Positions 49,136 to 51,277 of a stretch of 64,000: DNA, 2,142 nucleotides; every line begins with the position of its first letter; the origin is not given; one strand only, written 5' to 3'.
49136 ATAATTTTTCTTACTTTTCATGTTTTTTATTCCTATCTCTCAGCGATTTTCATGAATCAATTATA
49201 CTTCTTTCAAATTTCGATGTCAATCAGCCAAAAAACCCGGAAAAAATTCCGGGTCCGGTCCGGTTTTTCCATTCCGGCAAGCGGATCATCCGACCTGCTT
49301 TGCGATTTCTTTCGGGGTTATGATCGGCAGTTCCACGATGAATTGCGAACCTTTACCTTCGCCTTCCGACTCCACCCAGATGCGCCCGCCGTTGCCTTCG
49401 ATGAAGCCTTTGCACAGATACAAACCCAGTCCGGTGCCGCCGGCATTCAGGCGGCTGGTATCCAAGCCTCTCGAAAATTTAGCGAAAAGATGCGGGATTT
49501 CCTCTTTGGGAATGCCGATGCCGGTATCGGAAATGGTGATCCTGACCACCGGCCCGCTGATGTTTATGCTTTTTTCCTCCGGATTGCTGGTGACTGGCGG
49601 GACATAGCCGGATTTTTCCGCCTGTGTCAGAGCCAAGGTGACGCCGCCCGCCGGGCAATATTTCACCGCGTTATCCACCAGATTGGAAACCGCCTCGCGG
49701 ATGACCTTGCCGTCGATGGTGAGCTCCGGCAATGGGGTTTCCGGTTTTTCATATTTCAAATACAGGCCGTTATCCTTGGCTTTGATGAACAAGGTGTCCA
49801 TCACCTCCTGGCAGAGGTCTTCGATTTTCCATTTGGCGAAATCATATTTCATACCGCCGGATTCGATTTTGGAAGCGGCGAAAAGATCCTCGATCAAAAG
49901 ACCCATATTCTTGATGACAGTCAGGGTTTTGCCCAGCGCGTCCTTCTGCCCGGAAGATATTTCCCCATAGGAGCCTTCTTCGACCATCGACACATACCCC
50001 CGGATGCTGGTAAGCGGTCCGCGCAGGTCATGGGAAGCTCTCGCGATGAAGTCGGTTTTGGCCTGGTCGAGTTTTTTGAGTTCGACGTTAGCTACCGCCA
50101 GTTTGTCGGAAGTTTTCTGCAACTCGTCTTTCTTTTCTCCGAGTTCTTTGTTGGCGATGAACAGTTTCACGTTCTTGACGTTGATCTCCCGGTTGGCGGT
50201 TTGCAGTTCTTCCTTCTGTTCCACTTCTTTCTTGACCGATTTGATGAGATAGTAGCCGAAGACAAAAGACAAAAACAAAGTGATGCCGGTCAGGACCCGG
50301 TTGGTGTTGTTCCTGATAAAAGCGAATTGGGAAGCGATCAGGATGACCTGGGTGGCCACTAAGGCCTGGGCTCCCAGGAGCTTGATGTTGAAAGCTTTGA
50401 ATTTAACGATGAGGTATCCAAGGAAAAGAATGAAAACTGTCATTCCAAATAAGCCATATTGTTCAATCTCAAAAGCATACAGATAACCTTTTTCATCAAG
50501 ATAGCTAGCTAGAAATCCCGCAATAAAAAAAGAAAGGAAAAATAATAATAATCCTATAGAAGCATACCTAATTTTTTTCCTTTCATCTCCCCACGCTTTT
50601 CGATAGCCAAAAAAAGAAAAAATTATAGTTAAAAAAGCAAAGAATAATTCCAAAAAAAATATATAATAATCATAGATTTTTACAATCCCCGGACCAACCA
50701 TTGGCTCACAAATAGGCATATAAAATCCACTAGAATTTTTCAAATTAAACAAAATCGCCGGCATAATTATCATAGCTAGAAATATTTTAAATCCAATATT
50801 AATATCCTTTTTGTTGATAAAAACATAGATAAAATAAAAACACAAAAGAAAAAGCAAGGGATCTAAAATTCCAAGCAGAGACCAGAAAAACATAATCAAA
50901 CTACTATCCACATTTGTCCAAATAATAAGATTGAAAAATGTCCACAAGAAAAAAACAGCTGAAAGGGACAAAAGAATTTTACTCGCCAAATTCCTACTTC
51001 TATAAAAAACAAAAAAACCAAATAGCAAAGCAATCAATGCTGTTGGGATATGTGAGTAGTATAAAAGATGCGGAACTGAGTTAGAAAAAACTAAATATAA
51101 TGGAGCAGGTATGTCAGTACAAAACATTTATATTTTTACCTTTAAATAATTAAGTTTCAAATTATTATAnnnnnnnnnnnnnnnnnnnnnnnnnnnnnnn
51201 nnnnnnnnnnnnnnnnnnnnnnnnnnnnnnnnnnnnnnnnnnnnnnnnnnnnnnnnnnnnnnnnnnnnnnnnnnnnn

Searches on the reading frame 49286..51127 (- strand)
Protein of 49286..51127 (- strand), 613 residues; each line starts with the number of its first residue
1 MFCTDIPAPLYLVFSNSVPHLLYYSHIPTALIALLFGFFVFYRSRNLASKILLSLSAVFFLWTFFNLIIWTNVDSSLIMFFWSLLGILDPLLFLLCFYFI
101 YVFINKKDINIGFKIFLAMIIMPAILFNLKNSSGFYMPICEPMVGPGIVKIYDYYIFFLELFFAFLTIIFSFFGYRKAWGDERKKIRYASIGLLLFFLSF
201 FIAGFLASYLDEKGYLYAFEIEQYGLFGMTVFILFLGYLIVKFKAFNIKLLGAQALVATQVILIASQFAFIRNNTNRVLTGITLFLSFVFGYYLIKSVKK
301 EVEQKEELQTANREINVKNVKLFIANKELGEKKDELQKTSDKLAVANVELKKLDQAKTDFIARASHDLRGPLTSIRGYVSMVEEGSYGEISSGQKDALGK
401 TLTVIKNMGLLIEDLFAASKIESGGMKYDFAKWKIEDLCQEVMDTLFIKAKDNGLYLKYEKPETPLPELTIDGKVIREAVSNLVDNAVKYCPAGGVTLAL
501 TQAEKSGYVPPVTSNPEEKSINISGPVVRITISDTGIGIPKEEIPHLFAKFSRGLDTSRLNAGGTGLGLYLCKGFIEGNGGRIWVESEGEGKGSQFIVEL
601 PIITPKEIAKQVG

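Call 3: search_protein_families(library=pfam, proteins=[window:49286-51127:-], max_evalue=0.1)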
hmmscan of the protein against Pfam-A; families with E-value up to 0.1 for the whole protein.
window:49286-51127:- (613 aa): 3 families
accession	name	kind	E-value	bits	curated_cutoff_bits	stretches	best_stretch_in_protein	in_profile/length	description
PF02518.31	HATPase_c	-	1.4e-24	87.1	26.4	1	474-602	4-109/111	Histidine kinase-, DNA gyrase B-, and HSP90-like ATPase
PF00512.31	HisKA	-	2.5e-12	47.1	26.9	1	356-424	1-66/66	His Kinase A (phospho-acceptor) domain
PF13581.12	HATPase_c_2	-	0.03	14.8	27.4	1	476-576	36-109/127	Histidine kinase-like ATPase domain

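Call 53: search_protein_families(library=pfam, proteins=[window:49286-51127:-], max_evalue=1)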
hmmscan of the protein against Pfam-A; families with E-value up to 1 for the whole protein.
window:49286-51127:- (613 aa): 5 families
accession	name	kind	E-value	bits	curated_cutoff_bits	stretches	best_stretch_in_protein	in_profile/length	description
PF02518.31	HATPase_c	-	1.4e-24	87.1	26.4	1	474-602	4-109/111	Histidine kinase-, DNA gyrase B-, and HSP90-like ATPase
PF00512.31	HisKA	-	2.5e-12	47.1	26.9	1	356-424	1-66/66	His Kinase A (phospho-acceptor) domain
PF13581.12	HATPase_c_2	-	0.03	14.8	27.4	1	476-576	36-109/127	Histidine kinase-like ATPase domain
PF09969.14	DUF2203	-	0.11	13.7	24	1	295-365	22-91/122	Uncharacterized conserved protein (DUF2203)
PF16927.11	HisKA_7TM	-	0.73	10.1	28.6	1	29-248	5-222/224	N-terminal 7TM region of histidine kinase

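Call 54: search_protein_families(library=padloc, proteins=[window:49286-51127:-], max_evalue=0.01)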
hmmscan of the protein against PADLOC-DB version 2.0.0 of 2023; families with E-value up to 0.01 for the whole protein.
window:49286-51127:- (613 aa): 2 families
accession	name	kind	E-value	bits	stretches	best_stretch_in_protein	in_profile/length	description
PDLC04647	PDC-M43B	-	9.9e-07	26.1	1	527-588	259-320/347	-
PDLC04649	PDC-M43B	-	0.0002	18.4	1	434-493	187-246/345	-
